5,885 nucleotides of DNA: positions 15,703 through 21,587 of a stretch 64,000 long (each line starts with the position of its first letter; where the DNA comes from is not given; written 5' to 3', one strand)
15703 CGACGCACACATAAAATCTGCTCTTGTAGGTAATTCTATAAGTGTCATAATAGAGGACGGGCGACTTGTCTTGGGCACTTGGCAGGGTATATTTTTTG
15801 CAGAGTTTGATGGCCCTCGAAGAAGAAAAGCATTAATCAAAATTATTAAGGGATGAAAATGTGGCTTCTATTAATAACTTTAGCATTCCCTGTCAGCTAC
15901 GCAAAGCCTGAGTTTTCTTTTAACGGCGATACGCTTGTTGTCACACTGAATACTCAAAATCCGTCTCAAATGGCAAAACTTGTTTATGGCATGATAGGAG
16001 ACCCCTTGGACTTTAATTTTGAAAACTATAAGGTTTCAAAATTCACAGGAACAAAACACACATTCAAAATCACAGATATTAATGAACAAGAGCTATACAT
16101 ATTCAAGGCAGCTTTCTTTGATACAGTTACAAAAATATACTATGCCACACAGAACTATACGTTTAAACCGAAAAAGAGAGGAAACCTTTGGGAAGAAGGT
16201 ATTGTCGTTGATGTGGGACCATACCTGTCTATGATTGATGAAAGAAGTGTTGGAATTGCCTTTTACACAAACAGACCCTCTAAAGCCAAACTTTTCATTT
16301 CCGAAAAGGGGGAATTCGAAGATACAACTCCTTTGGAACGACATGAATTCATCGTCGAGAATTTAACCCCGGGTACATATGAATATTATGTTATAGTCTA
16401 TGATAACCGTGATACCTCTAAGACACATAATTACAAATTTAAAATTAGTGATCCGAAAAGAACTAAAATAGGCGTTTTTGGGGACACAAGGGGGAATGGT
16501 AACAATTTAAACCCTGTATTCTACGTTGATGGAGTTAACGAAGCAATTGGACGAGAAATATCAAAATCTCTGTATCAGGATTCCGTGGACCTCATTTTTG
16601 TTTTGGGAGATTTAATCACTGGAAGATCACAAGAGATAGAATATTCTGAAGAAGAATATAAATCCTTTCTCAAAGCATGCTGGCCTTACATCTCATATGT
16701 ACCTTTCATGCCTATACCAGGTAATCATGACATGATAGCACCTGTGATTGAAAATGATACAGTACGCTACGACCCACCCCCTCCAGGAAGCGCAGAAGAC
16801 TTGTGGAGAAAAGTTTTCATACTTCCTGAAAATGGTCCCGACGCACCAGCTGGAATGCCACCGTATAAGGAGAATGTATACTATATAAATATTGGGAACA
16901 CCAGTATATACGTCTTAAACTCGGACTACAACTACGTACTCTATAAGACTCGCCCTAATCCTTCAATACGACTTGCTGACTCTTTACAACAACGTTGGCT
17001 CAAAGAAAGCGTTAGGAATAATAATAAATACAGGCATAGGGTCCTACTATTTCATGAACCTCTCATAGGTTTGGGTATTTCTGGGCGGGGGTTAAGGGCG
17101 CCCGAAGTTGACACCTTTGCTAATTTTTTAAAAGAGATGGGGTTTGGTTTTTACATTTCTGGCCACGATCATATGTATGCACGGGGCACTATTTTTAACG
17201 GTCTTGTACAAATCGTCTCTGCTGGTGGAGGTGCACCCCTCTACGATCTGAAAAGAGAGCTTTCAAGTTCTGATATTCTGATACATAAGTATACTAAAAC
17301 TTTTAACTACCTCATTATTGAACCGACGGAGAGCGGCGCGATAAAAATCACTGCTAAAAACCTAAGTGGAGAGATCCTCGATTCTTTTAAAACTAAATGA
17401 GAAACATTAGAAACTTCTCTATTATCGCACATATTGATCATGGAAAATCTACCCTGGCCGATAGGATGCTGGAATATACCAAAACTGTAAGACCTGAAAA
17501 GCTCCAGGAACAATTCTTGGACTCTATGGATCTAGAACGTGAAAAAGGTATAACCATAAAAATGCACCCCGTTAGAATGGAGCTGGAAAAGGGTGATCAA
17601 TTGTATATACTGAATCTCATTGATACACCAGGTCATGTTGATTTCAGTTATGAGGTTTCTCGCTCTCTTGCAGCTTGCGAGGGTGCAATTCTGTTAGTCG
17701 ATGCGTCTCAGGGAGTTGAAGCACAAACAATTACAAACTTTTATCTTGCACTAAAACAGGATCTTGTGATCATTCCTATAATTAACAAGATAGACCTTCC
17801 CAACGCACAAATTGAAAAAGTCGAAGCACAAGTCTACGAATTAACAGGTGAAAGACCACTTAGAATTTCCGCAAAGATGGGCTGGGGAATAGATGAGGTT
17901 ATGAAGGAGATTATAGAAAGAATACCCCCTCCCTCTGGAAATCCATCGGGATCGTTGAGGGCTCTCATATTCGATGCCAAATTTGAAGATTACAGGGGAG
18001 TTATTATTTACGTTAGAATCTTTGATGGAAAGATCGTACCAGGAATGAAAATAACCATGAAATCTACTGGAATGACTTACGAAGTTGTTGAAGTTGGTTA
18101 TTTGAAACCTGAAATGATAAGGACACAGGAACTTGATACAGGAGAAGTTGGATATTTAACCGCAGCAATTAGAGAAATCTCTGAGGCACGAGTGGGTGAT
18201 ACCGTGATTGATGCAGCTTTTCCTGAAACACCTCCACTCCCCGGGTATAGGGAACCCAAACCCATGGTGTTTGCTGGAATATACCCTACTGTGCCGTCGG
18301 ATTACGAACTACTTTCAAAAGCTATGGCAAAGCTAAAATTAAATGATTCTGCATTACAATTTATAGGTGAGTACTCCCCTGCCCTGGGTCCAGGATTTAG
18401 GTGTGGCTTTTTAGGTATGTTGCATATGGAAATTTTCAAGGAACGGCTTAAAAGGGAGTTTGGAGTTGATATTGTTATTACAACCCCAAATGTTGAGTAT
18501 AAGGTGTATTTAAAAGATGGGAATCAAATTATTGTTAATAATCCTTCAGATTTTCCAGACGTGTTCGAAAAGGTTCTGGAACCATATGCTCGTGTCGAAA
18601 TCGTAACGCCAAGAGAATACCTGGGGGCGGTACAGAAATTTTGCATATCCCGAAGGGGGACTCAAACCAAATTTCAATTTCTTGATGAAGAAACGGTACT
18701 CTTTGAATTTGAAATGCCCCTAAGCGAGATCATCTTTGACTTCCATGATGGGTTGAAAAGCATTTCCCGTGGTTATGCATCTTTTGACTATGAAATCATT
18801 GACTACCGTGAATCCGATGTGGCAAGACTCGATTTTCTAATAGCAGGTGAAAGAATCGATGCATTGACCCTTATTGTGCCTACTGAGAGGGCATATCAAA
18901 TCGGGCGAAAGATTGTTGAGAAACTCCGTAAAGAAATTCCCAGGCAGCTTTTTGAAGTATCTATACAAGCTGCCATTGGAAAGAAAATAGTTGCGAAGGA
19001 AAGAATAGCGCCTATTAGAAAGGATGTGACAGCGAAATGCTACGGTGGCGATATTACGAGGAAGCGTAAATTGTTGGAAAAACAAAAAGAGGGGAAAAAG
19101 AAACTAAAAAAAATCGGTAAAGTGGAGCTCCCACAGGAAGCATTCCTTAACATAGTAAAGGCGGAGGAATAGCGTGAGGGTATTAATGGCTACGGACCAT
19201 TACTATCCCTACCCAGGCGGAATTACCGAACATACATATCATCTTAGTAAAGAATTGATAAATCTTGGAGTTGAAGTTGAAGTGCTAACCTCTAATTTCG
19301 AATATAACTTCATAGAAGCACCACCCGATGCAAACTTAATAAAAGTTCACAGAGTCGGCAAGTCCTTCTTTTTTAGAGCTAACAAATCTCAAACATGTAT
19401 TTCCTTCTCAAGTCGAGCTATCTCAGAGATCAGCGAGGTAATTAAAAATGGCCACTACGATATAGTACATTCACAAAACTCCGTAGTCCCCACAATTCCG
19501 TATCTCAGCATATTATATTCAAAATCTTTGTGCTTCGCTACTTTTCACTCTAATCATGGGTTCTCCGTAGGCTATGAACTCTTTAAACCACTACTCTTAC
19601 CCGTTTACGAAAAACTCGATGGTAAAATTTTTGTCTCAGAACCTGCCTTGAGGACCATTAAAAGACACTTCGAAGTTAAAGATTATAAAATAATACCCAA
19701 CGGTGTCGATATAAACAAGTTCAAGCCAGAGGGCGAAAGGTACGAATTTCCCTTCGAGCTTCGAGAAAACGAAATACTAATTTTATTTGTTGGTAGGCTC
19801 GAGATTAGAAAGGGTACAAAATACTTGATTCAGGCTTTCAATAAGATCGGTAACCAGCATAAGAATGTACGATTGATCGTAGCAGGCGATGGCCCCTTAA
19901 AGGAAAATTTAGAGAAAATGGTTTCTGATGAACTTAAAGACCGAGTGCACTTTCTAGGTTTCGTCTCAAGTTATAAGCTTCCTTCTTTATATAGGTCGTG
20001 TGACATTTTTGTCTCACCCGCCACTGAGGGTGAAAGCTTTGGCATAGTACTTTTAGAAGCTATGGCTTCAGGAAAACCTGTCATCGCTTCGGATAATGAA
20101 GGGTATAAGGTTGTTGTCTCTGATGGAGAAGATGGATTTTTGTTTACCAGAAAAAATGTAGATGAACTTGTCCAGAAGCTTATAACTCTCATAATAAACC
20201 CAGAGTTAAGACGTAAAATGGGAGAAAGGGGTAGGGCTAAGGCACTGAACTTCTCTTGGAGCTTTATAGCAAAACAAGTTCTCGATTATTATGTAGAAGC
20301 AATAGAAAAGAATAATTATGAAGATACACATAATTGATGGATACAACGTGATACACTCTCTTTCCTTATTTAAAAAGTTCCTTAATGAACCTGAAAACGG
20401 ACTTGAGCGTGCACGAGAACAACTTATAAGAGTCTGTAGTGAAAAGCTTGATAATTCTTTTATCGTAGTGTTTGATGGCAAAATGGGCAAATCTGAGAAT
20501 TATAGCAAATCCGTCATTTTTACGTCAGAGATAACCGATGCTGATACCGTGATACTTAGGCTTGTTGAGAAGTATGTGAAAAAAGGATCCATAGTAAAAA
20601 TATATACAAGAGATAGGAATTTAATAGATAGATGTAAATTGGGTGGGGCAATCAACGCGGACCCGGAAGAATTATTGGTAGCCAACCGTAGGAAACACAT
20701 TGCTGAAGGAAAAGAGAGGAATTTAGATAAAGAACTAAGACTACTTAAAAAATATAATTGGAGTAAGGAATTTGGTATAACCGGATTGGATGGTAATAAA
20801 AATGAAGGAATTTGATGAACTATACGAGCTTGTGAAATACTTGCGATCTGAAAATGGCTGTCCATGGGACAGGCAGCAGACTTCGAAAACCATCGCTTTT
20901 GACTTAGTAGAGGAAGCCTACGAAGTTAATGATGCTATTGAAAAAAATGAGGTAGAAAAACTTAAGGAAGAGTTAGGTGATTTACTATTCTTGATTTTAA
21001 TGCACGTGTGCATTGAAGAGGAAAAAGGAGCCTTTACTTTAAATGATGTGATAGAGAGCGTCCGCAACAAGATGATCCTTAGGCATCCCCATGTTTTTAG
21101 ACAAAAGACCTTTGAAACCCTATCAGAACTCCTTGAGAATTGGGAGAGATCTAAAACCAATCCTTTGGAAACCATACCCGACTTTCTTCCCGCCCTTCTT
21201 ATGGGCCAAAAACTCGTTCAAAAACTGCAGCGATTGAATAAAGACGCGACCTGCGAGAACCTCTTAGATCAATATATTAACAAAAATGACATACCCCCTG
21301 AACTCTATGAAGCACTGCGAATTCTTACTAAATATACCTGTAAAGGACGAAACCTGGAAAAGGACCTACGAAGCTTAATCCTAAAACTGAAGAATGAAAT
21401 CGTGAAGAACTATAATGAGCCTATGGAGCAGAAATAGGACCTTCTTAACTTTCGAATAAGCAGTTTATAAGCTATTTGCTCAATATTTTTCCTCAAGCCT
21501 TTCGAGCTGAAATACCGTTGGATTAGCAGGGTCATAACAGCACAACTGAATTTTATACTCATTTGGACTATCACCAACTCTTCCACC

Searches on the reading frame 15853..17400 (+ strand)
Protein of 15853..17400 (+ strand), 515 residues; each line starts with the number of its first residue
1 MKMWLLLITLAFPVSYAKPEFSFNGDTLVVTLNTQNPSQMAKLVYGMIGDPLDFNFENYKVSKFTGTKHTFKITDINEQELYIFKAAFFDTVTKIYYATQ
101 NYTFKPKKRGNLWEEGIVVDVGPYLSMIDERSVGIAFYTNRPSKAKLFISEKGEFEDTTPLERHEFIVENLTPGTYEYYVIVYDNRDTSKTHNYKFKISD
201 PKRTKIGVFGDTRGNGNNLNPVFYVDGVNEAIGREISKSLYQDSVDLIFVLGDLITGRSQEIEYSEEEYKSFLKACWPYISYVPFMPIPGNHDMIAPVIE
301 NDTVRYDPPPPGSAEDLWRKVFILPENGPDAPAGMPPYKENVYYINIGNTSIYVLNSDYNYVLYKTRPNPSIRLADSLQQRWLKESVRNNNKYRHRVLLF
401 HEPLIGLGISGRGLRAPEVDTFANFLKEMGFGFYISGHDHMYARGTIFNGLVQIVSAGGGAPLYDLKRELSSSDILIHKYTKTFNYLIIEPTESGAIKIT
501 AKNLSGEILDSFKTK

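Call 76: search_protein_families(library=pfam, proteins=[window:15853-17400:+], max_evalue=0.000001)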
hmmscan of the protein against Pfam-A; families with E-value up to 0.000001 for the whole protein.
window:15853-17400:+ (515 aa): 1 family
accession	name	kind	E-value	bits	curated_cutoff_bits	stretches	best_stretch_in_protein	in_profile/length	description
PF00149.33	Metallophos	-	2e-14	54.9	21.5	1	205-442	2-191/191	Calcineurin-like phosphoesterase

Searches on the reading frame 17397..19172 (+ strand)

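Call 76: search_protein_families(library=pfam, proteins=[window:17397-19172:+], max_evalue=0.000001)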
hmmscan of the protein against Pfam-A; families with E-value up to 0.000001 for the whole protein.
window:17397-19172:+ (591 aa): 4 families
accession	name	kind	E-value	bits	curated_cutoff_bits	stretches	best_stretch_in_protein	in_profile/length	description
PF00009.33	GTP_EFTU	-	3.8e-53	180.3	26.5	1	3-178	2-188/188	Elongation factor Tu GTP binding domain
PF06421.17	LepA_C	-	7.1e-46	155.2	29.7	1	482-587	1-106/107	GTP-binding protein LepA C-terminus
PF00679.30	EFG_C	-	8.8e-20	71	27.9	1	393-474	2-82/89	Elongation factor G C-terminus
PF03144.31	GTP_EFTU_D2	-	1.3e-11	45.2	30.3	1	201-270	1-72/73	Elongation factor Tu domain 2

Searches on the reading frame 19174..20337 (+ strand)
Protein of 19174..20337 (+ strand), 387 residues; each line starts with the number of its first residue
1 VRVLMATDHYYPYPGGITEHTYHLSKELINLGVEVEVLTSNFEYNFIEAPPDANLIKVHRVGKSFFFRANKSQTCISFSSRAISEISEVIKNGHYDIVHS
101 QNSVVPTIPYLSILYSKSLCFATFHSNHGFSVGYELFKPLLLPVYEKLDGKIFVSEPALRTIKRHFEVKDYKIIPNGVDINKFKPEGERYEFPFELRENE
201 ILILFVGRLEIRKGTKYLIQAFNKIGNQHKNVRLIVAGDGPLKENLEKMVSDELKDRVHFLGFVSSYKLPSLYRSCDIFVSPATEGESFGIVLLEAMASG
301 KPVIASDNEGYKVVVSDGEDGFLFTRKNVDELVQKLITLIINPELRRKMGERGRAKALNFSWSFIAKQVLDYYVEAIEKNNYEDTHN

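Call 76: search_protein_families(library=pfam, proteins=[window:19174-20337:+], max_evalue=0.000001)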
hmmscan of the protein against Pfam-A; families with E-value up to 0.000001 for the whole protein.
window:19174-20337:+ (387 aa): 5 families
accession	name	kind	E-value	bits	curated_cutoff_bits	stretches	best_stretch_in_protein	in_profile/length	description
PF00534.26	Glycos_transf_1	-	3.9e-50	170.2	26.4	1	191-355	6-171/172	Glycosyl transferases group 1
PF13692.12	Glyco_trans_1_4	-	5.2e-39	134.2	27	1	202-340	3-140/142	Glycosyl transferases group 1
PF13439.12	Glyco_transf_4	-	1.4e-19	71.2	28.5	1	14-181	1-169/170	Glycosyltransferase Family 4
PF13524.12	Glyco_trans_1_2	-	1.2e-13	51.6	25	1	229-369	12-142/144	Glycosyl transferase-like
PF20706.3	GT4-conflict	-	2.4e-07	30.5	26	1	191-313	191-318/385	Family 4 Glycosyltransferase in conflict systems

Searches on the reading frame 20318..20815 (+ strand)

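Call 76: search_protein_families(library=pfam, proteins=[window:20318-20815:+], max_evalue=0.000001)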
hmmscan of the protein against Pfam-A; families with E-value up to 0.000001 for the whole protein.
window:20318-20815:+ (165 aa): 1 family
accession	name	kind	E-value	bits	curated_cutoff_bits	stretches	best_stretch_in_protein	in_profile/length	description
PF05991.17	NYN_YacP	-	4e-16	59.9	24.6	1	5-129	2-135/166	YacP-like NYN domain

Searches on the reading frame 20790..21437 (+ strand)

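Call 76: search_protein_families(library=pfam, proteins=[window:20790-21437:+], max_evalue=0.000001)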
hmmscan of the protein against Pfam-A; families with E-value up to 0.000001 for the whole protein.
window:20790-21437:+ (215 aa): 1 family
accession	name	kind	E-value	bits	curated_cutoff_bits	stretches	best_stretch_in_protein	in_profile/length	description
PF03819.22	MazG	-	4.3e-23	81.8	22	1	30-103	1-74/74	MazG nucleotide pyrophosphohydrolase domain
